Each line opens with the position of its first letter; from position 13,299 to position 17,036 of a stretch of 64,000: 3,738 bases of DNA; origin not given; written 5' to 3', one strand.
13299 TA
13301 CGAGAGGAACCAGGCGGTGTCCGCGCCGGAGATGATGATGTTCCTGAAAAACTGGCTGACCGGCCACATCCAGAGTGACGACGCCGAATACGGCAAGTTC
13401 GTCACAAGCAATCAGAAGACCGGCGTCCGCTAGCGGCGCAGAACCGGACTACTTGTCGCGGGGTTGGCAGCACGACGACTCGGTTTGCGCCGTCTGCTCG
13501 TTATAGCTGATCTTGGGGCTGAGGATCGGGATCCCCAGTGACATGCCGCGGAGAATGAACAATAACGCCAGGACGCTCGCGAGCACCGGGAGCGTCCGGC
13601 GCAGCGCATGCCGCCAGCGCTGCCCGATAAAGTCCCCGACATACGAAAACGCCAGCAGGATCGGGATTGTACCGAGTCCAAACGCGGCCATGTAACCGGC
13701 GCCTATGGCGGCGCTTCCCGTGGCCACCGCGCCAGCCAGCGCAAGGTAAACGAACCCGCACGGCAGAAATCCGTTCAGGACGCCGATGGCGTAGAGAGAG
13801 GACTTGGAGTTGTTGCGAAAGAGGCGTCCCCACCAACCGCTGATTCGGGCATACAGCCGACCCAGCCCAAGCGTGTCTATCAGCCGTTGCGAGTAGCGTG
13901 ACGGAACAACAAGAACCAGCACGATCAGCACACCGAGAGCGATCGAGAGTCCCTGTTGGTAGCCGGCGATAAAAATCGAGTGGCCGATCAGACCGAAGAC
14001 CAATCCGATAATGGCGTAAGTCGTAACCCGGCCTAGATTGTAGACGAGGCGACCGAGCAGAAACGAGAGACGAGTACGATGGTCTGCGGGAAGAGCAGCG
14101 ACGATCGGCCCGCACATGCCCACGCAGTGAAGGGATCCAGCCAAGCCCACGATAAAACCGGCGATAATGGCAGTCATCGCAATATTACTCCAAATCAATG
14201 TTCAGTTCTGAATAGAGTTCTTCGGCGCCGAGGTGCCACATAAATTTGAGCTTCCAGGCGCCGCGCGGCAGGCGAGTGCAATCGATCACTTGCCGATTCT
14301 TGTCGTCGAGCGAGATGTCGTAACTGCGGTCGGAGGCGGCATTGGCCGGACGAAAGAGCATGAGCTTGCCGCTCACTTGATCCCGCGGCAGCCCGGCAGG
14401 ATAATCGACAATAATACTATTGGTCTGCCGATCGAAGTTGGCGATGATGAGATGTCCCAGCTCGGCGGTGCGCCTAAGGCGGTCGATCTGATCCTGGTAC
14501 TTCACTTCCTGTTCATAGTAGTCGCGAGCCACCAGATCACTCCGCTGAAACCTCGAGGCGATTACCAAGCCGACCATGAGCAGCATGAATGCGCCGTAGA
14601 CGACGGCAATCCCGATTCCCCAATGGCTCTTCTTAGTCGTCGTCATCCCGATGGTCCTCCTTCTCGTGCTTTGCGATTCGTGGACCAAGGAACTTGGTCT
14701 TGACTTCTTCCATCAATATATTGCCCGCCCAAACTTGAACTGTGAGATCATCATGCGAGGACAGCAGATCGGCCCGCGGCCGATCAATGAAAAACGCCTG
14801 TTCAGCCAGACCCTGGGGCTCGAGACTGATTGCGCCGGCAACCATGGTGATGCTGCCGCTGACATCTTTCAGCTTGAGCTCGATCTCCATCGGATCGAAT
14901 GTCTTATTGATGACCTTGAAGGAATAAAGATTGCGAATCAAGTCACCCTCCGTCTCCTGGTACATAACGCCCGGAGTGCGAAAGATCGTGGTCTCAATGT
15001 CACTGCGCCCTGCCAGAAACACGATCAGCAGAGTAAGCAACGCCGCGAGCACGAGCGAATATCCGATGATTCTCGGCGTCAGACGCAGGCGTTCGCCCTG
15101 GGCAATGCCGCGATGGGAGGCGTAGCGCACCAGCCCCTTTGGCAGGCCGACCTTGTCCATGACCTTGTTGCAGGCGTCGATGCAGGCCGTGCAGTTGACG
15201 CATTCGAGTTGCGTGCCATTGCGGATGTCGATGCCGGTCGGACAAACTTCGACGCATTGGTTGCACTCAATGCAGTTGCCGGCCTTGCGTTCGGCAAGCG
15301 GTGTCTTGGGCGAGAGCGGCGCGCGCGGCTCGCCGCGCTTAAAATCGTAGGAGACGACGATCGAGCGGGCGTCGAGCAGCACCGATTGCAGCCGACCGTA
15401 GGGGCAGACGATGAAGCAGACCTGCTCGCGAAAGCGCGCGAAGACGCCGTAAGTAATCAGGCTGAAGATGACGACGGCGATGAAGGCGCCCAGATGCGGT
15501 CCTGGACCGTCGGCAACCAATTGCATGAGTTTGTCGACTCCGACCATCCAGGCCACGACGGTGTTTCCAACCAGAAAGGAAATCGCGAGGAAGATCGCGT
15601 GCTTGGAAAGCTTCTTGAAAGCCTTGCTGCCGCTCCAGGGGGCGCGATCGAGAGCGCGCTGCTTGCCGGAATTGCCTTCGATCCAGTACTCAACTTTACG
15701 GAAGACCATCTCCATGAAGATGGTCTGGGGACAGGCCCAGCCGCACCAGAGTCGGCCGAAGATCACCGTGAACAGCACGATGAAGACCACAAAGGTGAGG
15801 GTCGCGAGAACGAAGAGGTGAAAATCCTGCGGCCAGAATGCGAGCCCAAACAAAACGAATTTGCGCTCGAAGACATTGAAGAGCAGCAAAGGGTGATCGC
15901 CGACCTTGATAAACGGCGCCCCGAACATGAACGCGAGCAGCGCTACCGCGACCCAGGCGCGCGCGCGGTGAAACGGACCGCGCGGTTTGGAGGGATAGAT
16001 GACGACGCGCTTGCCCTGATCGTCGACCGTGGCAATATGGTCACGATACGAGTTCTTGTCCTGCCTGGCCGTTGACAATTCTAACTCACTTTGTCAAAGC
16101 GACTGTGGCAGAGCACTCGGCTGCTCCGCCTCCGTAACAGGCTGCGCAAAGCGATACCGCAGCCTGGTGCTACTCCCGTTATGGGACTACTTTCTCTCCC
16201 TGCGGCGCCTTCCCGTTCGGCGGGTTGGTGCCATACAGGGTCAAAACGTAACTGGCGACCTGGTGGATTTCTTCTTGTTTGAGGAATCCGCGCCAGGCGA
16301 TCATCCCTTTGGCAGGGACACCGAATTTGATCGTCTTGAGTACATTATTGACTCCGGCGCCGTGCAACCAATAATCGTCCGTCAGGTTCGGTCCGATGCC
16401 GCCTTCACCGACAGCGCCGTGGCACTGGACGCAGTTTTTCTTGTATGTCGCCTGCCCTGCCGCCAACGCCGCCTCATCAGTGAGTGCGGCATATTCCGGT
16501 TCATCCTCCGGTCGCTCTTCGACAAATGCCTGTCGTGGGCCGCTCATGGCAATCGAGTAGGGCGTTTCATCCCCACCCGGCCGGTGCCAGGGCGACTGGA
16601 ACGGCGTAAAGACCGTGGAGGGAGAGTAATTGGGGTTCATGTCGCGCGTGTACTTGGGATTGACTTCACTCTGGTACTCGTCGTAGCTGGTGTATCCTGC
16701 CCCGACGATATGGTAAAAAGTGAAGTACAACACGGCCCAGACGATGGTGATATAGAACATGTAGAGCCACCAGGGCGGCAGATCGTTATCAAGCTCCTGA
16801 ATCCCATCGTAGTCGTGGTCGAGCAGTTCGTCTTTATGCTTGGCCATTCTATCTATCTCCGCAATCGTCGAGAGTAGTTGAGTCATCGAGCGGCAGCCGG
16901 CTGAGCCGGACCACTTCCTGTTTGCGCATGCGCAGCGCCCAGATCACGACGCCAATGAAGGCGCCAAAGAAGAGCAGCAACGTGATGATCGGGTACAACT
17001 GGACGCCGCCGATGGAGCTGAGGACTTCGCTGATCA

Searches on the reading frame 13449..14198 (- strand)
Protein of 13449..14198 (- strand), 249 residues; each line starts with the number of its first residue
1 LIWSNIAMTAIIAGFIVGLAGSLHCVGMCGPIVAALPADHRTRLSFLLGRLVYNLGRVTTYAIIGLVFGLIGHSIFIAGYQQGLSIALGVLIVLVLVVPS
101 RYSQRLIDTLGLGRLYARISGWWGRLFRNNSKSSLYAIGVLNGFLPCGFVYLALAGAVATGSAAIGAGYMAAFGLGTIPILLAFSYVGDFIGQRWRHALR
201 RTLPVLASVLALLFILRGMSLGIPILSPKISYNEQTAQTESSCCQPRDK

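Call 17: search_protein_families(library=pfam, proteins=[window:13449-14198:-], max_evalue=0.001)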
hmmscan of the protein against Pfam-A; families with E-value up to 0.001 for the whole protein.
window:13449-14198:- (249 aa): 1 family
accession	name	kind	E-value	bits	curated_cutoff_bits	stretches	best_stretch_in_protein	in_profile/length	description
PF13386.12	DsbD_2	-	1.3e-51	175.7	24.9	1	14-212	2-198/199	Cytochrome C biogenesis protein transmembrane region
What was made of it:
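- A DsbD/CcdA-type thiol-disulfide membrane protein (Pfam DsbD_2) is encoded at 13449-14198 (call 17).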

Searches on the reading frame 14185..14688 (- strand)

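Call 18: search_protein_families(library=pfam, proteins=[window:14185-14688:-], max_evalue=0.001)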
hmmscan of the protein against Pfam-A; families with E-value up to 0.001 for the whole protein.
window:14185-14688:- (167 aa): 1 family
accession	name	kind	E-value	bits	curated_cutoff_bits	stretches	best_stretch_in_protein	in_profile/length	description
PF05751.16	FixH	-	8.3e-16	58.8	23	1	25-155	6-140/150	FixH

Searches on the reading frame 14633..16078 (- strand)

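Call 18: search_protein_families(library=pfam, proteins=[window:14633-16078:-], max_evalue=0.001)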
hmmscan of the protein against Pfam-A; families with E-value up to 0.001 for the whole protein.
window:14633-16078:- (481 aa): 12 families
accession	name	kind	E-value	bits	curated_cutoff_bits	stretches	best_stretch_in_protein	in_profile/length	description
PF13746.11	Fer4_18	-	7.7e-42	142.5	27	1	216-321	1-113/114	4Fe-4S dicluster domain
PF11614.14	FixG_C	-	2.9e-18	66.6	25.6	1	351-466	1-119/119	IG-like fold at C-terminal of FixG, putative oxidoreductase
PF12801.12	Fer4_5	-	2.9e-13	50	22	1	91-137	3-45/48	4Fe-4S binding domain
PF13534.11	Fer4_17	-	2.7e-07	31.5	22.2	1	220-284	7-61/61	4Fe-4S dicluster domain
PF12838.12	Fer4_7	-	7.5e-07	30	27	1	221-283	8-52/52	4Fe-4S dicluster domain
PF13183.11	Fer4_8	-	1.1e-06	29.5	27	0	253-283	46-68/68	4Fe-4S dicluster domain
PF13187.11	Fer4_9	-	1.5e-06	28.6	27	0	224-282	11-50/52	4Fe-4S dicluster domain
PF12800.12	Fer4_4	-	0.00011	22.6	24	0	268-282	3-17/17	4Fe-4S binding domain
PF12837.12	Fer4_6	-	0.0002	21.6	25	1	263-282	3-22/24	4Fe-4S binding domain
PF14697.11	Fer4_21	-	0.00033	21.2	35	0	266-281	38-53/59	4Fe-4S dicluster domain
PF13237.11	Fer4_10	-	0.00067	20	25.5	0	265-303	5-52/53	4Fe-4S dicluster domain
PF00037.32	Fer4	-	0.00087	19.5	21.1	1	268-282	7-21/24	4Fe-4S binding domain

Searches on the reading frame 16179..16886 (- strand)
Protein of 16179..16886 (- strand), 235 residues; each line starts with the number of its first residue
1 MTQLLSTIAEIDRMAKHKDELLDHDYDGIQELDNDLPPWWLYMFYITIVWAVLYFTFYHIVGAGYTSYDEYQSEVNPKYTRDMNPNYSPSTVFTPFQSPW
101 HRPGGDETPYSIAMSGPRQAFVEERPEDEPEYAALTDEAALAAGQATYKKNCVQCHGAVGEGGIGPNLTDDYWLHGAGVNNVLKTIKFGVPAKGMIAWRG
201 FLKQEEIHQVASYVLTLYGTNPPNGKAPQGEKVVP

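Call 18: search_protein_families(library=pfam, proteins=[window:16179-16886:-], max_evalue=0.001)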
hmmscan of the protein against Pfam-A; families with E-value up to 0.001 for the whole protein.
window:16179-16886:- (235 aa): 3 families
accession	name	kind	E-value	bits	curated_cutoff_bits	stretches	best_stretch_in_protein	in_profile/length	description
PF14715.11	FixP_N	-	6e-22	77.5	24.9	1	18-63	1-46/48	N-terminal domain of cytochrome oxidase-cbb3, FixP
PF13442.11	Cytochrome_CBB3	-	1.4e-14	54.6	27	1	139-214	1-68/68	Cytochrome C oxidase, cbb3-type, subunit III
PF00034.26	Cytochrom_C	-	1.2e-07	33.4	21.3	1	142-217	2-89/90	Cytochrome c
